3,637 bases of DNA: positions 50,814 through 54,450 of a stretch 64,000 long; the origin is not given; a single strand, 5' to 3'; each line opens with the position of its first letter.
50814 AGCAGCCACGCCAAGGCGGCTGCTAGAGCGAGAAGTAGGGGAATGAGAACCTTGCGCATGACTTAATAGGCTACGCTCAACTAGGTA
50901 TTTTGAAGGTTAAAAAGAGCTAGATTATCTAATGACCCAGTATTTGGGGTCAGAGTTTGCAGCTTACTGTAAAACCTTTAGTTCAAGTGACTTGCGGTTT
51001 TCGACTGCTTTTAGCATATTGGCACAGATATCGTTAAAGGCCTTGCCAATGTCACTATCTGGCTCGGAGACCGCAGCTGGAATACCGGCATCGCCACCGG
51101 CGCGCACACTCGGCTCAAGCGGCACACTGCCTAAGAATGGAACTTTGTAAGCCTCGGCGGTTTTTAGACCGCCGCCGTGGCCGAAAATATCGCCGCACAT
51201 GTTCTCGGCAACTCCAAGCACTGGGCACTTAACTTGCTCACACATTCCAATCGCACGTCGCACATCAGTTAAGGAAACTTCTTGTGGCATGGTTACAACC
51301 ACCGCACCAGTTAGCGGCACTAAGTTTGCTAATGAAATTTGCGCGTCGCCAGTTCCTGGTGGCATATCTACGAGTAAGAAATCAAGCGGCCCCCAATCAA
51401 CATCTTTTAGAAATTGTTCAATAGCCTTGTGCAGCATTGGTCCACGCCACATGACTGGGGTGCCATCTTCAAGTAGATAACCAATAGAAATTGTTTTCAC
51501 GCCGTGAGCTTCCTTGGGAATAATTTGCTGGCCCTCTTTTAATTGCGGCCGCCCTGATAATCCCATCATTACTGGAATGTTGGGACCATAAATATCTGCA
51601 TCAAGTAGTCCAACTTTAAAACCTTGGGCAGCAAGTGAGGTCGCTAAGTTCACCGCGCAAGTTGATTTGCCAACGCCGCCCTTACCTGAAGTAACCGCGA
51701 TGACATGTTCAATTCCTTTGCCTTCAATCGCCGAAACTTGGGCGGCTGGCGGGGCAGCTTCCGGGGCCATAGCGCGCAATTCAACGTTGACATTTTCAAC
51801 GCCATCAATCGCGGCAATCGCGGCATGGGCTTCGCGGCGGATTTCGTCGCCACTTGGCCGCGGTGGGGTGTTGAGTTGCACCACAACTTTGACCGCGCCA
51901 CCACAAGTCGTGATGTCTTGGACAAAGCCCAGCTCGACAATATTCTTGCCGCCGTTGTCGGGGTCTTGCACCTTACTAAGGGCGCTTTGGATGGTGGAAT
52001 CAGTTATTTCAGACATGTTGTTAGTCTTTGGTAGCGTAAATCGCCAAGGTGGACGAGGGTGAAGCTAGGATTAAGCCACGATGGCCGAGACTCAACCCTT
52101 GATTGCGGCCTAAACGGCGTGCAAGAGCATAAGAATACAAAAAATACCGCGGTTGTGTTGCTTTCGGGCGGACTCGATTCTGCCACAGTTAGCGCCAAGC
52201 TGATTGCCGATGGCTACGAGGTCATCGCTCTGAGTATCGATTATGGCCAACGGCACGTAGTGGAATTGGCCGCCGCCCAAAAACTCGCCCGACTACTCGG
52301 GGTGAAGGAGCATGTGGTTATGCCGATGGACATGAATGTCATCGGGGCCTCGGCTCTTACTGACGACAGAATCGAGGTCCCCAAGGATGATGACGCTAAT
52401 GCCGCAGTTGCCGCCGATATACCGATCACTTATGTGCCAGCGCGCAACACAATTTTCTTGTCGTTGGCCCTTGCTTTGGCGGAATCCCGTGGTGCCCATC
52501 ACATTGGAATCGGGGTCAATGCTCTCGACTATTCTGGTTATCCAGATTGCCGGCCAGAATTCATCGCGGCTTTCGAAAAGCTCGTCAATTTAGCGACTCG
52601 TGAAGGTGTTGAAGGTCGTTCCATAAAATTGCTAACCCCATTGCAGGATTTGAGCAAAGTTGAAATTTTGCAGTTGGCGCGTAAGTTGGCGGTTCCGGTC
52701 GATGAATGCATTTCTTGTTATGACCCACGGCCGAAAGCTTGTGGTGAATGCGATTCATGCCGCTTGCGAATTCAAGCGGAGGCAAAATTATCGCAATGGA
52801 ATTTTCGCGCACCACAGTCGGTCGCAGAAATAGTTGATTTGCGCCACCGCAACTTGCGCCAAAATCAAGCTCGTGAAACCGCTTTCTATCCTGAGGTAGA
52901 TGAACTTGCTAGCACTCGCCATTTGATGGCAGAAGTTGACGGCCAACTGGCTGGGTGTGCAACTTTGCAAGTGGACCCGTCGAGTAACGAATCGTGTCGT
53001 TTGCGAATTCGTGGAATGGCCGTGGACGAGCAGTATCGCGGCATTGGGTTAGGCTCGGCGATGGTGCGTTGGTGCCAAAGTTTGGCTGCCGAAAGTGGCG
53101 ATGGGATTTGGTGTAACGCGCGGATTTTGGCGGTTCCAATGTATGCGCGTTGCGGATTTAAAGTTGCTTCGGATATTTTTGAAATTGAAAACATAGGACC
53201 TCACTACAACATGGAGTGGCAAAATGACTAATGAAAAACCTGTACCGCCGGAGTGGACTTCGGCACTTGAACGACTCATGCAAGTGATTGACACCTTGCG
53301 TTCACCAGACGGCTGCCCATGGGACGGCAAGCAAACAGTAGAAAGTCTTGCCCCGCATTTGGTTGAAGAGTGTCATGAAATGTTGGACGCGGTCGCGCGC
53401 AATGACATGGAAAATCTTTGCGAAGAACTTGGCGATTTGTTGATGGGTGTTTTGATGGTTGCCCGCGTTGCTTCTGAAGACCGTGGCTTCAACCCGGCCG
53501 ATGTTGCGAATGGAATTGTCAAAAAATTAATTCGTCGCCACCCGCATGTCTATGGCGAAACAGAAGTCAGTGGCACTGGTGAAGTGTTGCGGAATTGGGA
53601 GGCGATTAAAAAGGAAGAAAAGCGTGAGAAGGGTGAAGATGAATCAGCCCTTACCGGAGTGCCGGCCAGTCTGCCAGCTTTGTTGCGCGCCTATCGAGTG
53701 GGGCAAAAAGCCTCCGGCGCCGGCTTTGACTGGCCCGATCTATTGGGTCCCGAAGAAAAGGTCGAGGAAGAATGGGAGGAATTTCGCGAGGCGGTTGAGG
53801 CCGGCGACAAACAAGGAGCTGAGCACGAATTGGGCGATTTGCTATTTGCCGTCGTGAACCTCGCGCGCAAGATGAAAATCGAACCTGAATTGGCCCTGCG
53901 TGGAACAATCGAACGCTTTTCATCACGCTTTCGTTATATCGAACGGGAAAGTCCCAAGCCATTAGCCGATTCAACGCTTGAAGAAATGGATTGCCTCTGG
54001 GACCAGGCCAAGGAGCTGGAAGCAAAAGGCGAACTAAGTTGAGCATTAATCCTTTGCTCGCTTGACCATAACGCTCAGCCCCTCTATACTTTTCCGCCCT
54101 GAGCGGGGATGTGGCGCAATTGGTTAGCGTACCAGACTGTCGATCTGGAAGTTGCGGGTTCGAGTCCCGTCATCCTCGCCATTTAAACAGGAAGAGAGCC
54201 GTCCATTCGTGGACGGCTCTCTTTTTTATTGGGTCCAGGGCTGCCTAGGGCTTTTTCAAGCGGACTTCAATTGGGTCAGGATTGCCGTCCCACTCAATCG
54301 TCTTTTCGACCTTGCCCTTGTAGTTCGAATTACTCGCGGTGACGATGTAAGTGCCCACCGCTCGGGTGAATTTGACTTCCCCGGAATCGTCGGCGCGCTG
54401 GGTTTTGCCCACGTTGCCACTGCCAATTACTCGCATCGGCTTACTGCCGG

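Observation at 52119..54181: QueC-acetyltransferase fusion, mazG and tRNA-Asp(GUC): candidate new 7-deazaguanine acylation system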

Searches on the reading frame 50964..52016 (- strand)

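Call 4: search_protein_families(library=pfam, proteins=[window:50964-52016:-], max_evalue=0.01)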
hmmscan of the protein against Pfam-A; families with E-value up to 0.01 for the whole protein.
window:50964-52016:- (350 aa): 11 families
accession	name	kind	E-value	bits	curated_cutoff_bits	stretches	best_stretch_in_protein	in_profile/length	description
PF10609.15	ParA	-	4.7e-90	301.8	27.1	1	102-334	2-245/246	NUBPL iron-transfer P-loop NTPase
PF01883.24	FeS_assembly_P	-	5.2e-15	55.9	23.5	1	8-78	3-73/73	Iron-sulfur cluster assembly protein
PF01656.29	CbiA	-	2.3e-14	53.9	25.4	1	106-304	1-115/125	CobQ/CobB/MinD/ParA nucleotide binding domain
PF13614.12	AAA_31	-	9.9e-11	42.3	27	1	104-142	2-40/177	AAA domain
PF09140.17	MipZ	-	2.7e-07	30.6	20.7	1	104-142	1-39/262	ATPase MipZ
PF02374.21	ArsA_ATPase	-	3.8e-05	23.5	24.3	1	108-140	5-37/305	Anion-transporting ATPase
PF13481.12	AAA_25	-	0.00056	20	27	1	87-132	16-60/195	AAA domain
PF07015.17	VirC1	-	0.00057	19.7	24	1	105-142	3-40/231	VirC1 protein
PF00142.24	Fer4_NifH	-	0.0011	18.9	25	1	110-138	6-34/271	4Fe-4S iron sulfur cluster binding proteins, NifH/frxC family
PF16575.11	CLP1_P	-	0.0034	17.7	26.6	1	111-147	1-37/188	mRNA cleavage and polyadenylation factor CLP1 P-loop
PF03308.22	MeaB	-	0.0075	15.7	23.1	0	99-141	29-70/273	Methylmalonyl Co-A mutase-associated GTPase MeaB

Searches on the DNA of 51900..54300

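Call 77: search_rna_families(source=window, start=51900, end=54300, threshold=evalue, max_evalue=1)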
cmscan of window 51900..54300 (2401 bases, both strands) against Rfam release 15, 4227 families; matches with E-value up to 1: 4.
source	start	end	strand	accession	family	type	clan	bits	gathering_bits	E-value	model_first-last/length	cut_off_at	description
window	54105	54178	+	RF00005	tRNA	Gene; tRNA;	CL00001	68.8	29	2.5e-14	1-71/71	no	tRNA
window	54185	54226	+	RF01489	sbrA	Gene; sRNA;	-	24.8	45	0.034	1-71/71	no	Listeria sRNA sbrA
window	54178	54236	+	RF00249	mir-46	Gene; miRNA;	-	21.4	44.7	0.41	1-85/85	no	mir-46/mir-47/mir-281 microRNA precursor family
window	54179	54237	-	RF00249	mir-46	Gene; miRNA;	-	20.3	44.7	0.8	1-85/85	no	mir-46/mir-47/mir-281 microRNA precursor family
